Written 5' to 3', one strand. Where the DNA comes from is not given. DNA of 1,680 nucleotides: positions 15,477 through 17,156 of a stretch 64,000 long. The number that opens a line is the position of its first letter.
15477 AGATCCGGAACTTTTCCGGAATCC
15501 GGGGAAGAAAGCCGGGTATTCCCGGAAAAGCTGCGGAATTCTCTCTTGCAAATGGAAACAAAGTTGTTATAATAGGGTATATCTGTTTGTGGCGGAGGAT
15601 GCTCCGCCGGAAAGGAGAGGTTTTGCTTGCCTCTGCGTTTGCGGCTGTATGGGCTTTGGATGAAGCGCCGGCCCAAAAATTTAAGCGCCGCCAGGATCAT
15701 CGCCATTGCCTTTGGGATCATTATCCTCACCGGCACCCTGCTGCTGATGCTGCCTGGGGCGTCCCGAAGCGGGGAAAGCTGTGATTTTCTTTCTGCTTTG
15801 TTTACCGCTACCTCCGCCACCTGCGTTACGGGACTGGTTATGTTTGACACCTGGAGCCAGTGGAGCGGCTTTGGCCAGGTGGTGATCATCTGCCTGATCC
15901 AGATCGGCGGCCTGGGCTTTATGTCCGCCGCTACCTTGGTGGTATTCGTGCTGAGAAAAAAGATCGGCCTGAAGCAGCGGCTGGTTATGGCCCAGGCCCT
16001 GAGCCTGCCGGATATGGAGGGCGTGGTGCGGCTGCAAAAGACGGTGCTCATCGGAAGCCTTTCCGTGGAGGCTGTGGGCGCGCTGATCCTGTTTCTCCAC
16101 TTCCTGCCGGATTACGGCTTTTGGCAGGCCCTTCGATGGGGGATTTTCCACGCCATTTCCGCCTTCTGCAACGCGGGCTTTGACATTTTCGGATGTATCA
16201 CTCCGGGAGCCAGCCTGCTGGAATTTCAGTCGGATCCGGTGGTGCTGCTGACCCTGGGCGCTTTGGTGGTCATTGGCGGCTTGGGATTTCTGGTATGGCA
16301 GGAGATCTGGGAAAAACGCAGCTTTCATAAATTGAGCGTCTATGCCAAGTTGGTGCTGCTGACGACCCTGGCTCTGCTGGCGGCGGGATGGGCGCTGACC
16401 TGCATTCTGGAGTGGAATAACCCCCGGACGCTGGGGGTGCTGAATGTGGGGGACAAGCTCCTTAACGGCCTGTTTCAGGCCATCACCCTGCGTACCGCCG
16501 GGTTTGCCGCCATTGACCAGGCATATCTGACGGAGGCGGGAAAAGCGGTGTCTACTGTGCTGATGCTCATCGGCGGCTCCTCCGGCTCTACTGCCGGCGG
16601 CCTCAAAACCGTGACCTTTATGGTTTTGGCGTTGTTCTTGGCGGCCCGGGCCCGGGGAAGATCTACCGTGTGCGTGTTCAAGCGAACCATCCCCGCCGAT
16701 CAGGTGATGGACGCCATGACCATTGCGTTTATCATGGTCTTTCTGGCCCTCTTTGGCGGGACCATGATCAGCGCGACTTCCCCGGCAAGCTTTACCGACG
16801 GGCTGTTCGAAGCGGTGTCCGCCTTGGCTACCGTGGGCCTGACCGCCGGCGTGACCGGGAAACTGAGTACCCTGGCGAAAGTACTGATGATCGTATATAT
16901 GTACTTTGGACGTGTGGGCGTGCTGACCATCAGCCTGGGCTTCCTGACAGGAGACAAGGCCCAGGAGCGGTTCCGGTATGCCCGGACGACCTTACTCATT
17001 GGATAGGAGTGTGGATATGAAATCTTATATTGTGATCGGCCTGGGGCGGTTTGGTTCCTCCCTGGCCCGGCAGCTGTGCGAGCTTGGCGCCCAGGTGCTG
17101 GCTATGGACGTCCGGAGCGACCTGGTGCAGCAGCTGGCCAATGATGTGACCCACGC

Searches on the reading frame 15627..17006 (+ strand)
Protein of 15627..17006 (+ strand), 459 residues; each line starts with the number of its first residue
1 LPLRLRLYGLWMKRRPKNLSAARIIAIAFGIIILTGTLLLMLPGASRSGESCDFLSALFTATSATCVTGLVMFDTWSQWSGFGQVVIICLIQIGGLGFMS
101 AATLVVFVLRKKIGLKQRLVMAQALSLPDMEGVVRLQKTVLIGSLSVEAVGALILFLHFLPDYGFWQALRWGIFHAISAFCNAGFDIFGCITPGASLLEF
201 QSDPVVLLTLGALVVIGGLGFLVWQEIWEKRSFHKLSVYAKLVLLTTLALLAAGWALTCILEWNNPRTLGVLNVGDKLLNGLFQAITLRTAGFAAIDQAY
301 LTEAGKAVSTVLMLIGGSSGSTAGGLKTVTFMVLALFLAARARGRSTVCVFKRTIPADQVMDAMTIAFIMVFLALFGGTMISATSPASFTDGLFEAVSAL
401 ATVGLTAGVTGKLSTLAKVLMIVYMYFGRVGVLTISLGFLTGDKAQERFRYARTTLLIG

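Call 66: search_protein_families(library=pfam, proteins=[window:15627-17006:+], max_evalue=0.001)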
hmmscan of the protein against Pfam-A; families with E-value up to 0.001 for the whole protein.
window:15627-17006:+ (459 aa): 1 family
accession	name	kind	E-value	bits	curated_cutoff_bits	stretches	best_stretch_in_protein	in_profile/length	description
PF02386.22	TrkH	-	2.5e-59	201.5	27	1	19-440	32-491/502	Cation transport protein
